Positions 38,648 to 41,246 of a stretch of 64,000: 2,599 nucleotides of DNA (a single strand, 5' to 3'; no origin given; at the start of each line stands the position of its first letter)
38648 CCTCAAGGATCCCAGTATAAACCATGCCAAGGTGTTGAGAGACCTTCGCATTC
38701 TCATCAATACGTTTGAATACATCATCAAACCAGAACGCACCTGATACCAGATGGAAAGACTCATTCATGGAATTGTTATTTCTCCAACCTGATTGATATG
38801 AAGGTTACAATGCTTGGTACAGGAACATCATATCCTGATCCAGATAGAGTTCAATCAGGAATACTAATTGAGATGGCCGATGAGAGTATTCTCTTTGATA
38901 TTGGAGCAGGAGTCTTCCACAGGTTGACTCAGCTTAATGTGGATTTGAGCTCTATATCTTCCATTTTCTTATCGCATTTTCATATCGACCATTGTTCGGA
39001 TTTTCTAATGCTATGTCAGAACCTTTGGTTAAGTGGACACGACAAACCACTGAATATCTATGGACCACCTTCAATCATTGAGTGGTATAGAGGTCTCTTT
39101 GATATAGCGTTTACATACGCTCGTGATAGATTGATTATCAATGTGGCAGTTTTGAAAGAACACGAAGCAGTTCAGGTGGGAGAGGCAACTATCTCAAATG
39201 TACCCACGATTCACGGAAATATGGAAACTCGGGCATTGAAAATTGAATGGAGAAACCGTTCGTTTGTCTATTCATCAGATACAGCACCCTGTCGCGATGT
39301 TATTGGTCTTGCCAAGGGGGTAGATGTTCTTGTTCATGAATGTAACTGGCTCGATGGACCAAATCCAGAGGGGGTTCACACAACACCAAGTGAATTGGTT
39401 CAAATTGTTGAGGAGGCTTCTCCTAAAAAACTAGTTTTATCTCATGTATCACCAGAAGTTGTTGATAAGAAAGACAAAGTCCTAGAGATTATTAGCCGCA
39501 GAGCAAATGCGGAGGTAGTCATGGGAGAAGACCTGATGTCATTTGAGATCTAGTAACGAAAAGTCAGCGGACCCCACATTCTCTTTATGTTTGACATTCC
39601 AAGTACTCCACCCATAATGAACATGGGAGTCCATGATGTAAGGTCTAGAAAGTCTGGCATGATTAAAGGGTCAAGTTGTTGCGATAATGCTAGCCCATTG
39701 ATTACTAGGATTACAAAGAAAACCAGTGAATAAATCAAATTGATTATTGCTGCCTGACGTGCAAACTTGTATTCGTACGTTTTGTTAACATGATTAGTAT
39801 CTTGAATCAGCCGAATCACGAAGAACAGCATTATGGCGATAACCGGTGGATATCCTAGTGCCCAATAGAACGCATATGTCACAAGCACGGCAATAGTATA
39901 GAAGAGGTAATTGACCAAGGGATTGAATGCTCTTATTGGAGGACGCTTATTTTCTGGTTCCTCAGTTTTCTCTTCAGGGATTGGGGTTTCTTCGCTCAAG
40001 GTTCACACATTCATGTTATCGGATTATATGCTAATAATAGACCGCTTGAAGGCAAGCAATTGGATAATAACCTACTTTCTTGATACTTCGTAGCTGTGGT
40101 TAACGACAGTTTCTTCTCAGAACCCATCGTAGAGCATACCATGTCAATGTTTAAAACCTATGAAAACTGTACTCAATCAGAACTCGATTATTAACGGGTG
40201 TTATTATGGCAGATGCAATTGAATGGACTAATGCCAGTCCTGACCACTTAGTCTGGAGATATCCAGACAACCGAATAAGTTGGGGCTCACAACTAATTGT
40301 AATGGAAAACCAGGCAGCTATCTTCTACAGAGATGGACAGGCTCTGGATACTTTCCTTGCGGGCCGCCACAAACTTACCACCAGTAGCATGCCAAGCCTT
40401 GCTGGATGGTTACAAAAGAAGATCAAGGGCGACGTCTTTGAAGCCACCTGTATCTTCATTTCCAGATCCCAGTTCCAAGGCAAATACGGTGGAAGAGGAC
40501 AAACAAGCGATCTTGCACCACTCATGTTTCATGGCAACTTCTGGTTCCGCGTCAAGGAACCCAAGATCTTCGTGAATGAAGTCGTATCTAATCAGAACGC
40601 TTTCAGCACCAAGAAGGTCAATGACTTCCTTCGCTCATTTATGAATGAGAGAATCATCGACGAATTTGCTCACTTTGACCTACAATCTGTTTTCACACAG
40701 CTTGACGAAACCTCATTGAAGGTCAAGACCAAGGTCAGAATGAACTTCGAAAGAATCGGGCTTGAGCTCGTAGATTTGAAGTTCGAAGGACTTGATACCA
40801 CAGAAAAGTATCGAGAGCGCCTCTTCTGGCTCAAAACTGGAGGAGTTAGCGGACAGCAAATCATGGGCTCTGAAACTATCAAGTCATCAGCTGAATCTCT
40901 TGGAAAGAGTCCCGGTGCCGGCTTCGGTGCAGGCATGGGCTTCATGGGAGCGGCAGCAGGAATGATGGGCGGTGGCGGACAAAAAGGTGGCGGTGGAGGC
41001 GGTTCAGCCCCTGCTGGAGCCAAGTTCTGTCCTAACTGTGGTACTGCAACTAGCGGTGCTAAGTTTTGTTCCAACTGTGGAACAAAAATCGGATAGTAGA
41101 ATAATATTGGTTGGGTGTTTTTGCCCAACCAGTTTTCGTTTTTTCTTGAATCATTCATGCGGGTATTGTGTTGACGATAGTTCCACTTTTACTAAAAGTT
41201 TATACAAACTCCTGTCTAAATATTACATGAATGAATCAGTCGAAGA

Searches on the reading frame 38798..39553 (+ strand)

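Call 53: search_protein_families(library=pfam, proteins=[window:38798-39553:+], max_evalue=0.001)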
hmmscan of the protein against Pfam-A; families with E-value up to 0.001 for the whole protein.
window:38798-39553:+ (251 aa): 3 families
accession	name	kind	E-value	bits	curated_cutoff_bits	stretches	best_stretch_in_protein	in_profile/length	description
PF12706.13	Lactamase_B_2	-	1.7e-22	80.5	27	1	31-216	3-199/200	Beta-lactamase superfamily domain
PF00753.33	Lactamase_B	-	5.8e-06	26.8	22.7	1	19-77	6-68/196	Metallo-beta-lactamase superfamily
PF23023.1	Anti-Pycsar_Apyc1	-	0.00093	19.2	50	0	2-67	4-68/250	Anti-Pycsar protein Apyc1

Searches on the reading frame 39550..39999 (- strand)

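Call 45: search_protein_families(library=pfam, proteins=[window:39550-39999:-], max_evalue=0.01)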
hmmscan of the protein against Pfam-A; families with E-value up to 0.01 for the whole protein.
window:39550-39999:- (149 aa): 1 family
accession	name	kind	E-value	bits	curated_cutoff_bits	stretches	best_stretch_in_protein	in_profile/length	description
PF07331.16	TctB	-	0.0013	19.3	29.1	1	13-98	53-128/137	Tripartite tricarboxylate transporter TctB family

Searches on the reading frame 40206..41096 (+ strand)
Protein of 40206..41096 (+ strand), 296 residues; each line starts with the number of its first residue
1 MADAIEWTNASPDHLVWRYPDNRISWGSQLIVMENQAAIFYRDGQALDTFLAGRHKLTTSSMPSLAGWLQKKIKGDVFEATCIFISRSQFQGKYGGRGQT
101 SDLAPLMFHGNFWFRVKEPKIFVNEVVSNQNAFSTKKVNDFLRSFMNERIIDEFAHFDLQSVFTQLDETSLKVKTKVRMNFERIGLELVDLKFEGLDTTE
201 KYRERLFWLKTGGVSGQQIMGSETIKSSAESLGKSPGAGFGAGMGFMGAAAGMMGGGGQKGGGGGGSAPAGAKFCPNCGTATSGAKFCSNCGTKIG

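Call 45: search_protein_families(library=pfam, proteins=[window:40206-41096:+], max_evalue=0.01)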
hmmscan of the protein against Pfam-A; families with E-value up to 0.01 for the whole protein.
window:40206-41096:+ (296 aa): 6 families
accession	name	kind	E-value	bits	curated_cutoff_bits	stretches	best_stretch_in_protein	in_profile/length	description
PF13421.11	Band_7_1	-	3.3e-21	76.3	24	1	16-201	1-198/211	SPFH domain-Band 7 family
PF01145.31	Band_7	-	1.3e-11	45.3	23.6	1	31-206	2-155/176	SPFH domain / Band 7 family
PF13240.11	Zn_Ribbon_1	-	7.6e-07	29.2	25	2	274-294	1-22/23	zinc-ribbon domain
PF13248.11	Zn_ribbon_3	-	3e-06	26.9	27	1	275-295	5-26/26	zinc-ribbon domain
PF12773.13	DZR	-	0.0003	21.3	27.3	1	268-294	8-33/45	Double zinc ribbon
PF09297.16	Zn_ribbon_NUD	-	0.0053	16.9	24.8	0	273-282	4-13/32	NADH pyrophosphatase zinc ribbon domain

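Call 54: search_protein_families(library=padloc, proteins=[window:40206-41096:+], max_evalue=0.01)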
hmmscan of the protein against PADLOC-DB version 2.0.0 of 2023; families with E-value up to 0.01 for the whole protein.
window:40206-41096:+ (296 aa): 0 families

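Call 57: search_protein_families(library=ncbifam, proteins=[window:40206-41096:+], max_evalue=0.01)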
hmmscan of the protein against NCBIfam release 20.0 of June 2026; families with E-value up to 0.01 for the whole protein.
window:40206-41096:+ (296 aa): 1 family
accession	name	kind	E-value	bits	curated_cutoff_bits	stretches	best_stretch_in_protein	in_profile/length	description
NF045510.1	4Cys_prefix_kin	domain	0.00048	20.3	24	0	269-280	13-24/26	4-Cys prefix domain-containing protein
